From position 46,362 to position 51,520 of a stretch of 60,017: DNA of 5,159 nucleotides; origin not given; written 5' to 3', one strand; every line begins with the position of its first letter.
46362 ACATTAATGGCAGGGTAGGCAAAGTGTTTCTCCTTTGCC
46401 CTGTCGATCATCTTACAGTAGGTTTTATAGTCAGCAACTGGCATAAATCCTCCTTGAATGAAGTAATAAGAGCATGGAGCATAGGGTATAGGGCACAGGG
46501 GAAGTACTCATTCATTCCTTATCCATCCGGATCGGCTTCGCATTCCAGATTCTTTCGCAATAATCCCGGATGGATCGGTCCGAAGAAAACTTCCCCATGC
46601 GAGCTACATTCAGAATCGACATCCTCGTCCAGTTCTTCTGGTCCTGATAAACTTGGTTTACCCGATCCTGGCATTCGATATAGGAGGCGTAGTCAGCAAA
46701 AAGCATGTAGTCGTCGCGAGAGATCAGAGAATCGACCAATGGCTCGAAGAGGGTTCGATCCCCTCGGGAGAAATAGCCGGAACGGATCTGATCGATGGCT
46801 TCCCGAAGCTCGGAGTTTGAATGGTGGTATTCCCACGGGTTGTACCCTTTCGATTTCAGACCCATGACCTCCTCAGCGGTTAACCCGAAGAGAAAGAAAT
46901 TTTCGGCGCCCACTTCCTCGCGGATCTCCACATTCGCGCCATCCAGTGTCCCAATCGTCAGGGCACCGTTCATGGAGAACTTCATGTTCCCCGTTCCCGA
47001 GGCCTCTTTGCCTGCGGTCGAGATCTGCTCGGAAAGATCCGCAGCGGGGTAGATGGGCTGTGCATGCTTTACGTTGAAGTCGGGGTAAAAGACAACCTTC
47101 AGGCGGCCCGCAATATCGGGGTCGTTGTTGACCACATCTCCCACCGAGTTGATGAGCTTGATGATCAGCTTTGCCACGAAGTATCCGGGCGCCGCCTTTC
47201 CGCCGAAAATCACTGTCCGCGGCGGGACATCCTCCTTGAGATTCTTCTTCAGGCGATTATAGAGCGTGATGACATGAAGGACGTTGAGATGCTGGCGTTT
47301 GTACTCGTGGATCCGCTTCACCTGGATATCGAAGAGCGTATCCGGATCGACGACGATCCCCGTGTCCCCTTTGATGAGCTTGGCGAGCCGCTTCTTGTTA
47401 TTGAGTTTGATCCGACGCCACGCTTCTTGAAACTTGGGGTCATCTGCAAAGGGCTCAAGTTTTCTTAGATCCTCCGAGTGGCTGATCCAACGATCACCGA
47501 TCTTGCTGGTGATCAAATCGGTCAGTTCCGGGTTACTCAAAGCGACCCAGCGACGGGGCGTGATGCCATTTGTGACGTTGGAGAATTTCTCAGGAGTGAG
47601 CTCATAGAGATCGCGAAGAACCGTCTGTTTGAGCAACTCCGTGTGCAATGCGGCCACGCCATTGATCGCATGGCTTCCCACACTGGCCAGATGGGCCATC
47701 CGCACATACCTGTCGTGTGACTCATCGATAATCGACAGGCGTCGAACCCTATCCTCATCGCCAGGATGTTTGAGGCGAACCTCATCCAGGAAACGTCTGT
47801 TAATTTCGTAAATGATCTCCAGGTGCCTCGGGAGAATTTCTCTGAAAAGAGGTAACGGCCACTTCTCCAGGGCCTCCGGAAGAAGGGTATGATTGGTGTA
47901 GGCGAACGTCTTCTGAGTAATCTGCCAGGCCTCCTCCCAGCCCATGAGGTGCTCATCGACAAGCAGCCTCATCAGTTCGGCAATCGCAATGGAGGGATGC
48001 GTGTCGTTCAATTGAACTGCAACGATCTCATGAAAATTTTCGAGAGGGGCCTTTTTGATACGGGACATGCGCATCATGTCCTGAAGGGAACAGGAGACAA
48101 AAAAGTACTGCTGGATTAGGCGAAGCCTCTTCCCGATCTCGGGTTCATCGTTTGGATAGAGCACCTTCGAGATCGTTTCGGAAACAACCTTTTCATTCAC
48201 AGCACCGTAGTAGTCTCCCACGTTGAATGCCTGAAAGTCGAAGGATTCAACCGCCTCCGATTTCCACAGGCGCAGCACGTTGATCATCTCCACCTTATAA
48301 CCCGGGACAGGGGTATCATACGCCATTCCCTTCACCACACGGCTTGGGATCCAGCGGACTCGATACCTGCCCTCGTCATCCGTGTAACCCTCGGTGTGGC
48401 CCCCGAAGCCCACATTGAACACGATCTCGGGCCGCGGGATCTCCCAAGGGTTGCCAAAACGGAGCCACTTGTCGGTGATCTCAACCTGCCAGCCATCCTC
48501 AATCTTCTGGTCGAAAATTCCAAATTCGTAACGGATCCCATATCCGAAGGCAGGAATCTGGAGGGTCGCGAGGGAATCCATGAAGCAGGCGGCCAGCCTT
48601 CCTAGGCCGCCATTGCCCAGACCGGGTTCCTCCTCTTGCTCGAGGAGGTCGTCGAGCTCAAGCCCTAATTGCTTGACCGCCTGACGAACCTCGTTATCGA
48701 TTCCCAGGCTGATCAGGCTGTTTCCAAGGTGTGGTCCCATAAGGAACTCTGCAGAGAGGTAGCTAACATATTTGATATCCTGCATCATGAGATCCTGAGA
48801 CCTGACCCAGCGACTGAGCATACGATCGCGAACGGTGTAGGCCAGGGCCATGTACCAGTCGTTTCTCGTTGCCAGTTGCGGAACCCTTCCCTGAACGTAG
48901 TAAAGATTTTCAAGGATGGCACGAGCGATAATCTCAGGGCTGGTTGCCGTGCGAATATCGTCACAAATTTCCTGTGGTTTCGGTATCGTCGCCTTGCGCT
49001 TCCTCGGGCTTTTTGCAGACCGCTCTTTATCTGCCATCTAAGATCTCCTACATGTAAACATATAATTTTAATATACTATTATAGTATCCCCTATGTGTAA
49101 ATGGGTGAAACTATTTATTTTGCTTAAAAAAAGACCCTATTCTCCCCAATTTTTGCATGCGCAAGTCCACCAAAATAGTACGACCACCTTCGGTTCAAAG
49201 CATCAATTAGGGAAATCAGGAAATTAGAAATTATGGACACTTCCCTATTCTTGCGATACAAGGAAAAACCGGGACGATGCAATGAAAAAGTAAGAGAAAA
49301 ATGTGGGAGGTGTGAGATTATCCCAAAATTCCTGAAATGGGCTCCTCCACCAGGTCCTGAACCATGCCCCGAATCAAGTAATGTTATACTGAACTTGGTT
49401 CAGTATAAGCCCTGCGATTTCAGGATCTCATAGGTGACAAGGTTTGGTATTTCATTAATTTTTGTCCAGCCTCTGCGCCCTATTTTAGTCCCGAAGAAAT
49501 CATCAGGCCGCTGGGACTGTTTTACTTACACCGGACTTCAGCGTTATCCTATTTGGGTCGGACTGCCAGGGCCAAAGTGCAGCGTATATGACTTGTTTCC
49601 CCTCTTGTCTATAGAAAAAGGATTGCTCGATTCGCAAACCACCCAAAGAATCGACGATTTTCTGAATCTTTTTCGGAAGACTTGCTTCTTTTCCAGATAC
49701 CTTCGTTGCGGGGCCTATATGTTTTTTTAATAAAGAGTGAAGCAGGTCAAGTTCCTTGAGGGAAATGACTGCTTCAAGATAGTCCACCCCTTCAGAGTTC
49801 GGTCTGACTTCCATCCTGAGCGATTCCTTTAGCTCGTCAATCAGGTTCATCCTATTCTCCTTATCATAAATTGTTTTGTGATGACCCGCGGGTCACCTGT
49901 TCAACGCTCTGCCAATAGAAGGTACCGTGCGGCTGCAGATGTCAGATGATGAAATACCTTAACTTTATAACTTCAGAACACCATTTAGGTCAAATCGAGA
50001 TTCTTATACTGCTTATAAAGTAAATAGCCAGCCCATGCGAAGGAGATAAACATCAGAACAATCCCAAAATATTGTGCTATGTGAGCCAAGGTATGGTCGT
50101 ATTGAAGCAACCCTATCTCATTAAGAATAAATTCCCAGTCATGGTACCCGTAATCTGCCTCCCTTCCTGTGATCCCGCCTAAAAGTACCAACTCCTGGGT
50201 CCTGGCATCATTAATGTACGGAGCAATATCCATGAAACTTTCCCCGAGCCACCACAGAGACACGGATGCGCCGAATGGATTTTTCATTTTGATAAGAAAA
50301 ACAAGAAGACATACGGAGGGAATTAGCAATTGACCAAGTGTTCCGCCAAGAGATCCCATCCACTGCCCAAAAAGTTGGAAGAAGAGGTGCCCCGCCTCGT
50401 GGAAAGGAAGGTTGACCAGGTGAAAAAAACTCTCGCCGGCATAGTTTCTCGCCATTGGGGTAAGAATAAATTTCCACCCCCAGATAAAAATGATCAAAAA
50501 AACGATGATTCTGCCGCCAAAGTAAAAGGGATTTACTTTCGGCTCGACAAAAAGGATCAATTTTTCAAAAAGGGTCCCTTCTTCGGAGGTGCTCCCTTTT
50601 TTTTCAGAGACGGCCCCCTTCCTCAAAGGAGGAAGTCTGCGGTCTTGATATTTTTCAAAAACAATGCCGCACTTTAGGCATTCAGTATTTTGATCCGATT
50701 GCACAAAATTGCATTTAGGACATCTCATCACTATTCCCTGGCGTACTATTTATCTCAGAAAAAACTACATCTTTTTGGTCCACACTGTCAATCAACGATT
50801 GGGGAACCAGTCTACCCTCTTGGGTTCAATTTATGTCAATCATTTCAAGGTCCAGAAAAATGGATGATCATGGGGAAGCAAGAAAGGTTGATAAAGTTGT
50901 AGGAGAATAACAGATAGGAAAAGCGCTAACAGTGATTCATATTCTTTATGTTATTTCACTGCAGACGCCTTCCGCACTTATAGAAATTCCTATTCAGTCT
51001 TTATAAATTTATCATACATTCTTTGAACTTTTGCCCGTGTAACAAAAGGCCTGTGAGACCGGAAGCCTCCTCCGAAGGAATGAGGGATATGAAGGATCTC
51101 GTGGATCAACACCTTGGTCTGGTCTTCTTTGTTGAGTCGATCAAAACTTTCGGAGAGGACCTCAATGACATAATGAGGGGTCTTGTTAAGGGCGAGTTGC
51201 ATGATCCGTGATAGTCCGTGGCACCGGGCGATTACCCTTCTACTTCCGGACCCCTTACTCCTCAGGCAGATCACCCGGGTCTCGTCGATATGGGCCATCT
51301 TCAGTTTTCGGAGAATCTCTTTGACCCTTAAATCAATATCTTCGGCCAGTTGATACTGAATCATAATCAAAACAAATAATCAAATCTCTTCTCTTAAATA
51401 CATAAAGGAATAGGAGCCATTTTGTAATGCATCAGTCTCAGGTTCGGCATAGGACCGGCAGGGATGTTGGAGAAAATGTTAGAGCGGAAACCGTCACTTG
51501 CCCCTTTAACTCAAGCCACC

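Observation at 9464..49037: Single-strand ~40-kb sugar-to-acetate/lactate super-island with an embedded V-type ATPase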

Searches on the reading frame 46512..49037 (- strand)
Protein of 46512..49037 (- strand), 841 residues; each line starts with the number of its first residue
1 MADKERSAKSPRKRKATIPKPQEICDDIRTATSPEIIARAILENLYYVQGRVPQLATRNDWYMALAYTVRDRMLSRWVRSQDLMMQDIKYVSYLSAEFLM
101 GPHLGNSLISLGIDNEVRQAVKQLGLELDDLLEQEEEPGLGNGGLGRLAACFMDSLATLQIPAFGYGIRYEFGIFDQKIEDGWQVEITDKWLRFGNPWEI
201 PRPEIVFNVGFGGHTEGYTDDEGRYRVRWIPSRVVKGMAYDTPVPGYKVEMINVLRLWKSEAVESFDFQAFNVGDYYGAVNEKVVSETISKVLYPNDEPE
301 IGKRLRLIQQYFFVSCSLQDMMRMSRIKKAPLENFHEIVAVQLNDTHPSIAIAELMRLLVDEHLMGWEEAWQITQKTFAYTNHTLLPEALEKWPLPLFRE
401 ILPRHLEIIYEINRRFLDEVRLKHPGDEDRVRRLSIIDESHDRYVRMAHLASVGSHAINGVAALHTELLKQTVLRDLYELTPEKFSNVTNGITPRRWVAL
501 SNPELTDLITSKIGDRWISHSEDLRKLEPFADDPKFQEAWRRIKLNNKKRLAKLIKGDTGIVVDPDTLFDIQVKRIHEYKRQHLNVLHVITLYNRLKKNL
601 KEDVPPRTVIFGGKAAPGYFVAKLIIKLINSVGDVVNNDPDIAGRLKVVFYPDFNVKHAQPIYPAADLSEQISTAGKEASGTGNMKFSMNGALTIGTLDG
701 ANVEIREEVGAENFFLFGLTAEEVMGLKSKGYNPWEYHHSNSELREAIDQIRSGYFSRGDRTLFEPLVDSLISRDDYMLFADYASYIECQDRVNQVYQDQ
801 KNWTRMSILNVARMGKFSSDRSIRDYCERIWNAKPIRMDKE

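Call 5: search_protein_families(library=ncbifam, proteins=[window:46512-49037:-], max_evalue=0.00001)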
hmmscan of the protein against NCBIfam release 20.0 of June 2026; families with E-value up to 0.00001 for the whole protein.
window:46512-49037:- (841 aa): 5 families
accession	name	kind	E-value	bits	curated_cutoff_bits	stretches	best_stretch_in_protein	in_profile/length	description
TIGR02093.1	P_ylase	subfamily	0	1209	552.9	1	35-832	3-803/804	glycogen/starch/alpha-glucan family phosphorylase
NF011562.0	PRK14986.1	equivalog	3.4e-298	991.2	1546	1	34-838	14-815/815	glycogen phosphorylase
NF011561.0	PRK14985.1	equivalog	1.8e-289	962.4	1273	1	56-834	30-799/800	maltodextrin phosphorylase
TIGR02094.1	more_P_ylases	subfamily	1.2e-32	113.5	191.7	1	340-705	164-516/600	alpha-glucan family phosphorylase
NF041129.1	maldex_phorlase_Thcocales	equivalog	1.6e-24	86.1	1500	1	340-704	262-606/816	maltodextrin phosphorylase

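Call 12: find_related_loci(query=window:46512-49037:-, collection=genome_contigs, flank=10000)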
Query window:46512-49037:- (841 aa) in genome_contigs; peptide patterns used: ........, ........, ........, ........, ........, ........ (x = any residue, [..] = any of these).
599 stretches matched a pattern (row limit reached: there are more); 596 encode a relative of the query (tblastn E <= 1e-3); the best 80 are kept; 80 distinct loci.
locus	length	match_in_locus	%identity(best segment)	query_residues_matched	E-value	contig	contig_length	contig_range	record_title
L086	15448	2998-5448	73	23-837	0e+0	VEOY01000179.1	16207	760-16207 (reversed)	MAG: Nitrospirae bacterium isolate MnB_6 Mn-Nitrospirae-1_301319, whole genome shotgun sequence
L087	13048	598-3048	71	23-837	0e+0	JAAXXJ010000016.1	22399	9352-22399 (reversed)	MAG: Nitrospirae bacterium isolate W9_Combined_metabat2_096 W9_Combined_metabat2_096_NODE_1240, whole genome shotgun seq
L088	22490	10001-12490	71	7-839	0e+0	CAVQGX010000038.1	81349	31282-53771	MAG: uncultured delta proteobacterium isolate MFD09779.bin.3.209 genome assembly, contig: contig_58025, whole genome sho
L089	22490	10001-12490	70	9-841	0e+0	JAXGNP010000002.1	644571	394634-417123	MAG: Syntrophorhabdus sp. isolate AnMBR.bin259 bin259_2, whole genome shotgun sequence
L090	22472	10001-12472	71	16-837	0e+0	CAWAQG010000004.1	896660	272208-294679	MAG: Nitrospirota bacterium isolate MFD03726.bin.1.191 genome assembly, contig: contig_32802, whole genome shotgun seque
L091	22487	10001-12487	71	16-838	0e+0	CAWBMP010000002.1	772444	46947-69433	MAG: Nitrospirota bacterium isolate MFD01476.bin.1.234 genome assembly, contig: contig_51554, whole genome shotgun seque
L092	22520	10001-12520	70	1-838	0e+0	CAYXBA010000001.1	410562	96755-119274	MAG TPA_asm: uncultured Nitrospiraceae bacterium isolate binchicken_co269_240 genome assembly, contig: NODE_12_length_41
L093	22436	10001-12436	71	25-835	0e+0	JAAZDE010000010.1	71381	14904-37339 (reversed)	MAG: Desulfuromonadaceae bacterium isolate AS09scLD_110 11288_AS09, whole genome shotgun sequence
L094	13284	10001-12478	70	16-841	0e+0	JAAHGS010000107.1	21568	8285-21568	MAG: Symploca sp. SIO2E9 2E9_NODE_107, whole genome shotgun sequence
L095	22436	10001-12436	72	26-835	0e+0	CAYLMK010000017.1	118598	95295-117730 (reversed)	MAG TPA_asm: uncultured Thermodesulfobacteriota bacterium isolate binchicken_co274_253 genome assembly, contig: NODE_352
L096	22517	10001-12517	71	1-835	0e+0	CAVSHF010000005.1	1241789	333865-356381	MAG: uncultured Nitrospiraceae bacterium isolate MFD01476.bin.1.65 genome assembly, contig: contig_68, whole genome shot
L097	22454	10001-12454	70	22-838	0e+0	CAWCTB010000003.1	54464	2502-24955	MAG: uncultured Acidobacteriaceae bacterium isolate MFD04428.bin.2.15 genome assembly, contig: contig_107261, whole geno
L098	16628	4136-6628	70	1-836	0e+0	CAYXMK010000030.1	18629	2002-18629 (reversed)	MAG TPA_asm: uncultured Ignavibacteriaceae bacterium isolate binchicken_co274_38 genome assembly, contig: NODE_7606_leng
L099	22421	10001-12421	71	26-831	0e+0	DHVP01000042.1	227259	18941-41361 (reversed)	MAG TPA_asm: Deltaproteobacteria bacterium UBA5205 UBA5205_contig_7486, whole genome shotgun sequence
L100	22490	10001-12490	70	10-838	0e+0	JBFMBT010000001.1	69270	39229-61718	MAG: Verrucomicrobiota bacterium isolate MAG171 MAG171_1, whole genome shotgun sequence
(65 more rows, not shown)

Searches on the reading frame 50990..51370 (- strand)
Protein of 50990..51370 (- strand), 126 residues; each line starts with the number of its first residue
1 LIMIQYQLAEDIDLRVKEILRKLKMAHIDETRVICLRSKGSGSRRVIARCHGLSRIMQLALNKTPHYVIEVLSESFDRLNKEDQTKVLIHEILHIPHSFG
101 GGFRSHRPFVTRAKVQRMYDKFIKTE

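Call 62: search_protein_families(library=pfam, proteins=[window:50990-51370:-], max_evalue=0.01)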
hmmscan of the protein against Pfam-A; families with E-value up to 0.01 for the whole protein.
window:50990-51370:- (126 aa): 1 family
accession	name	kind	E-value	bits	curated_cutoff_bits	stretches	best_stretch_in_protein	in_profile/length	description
PF18894.6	PhageMetallopep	-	3.8e-21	76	23.7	1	5-106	2-110/134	Putative phage metallopeptidase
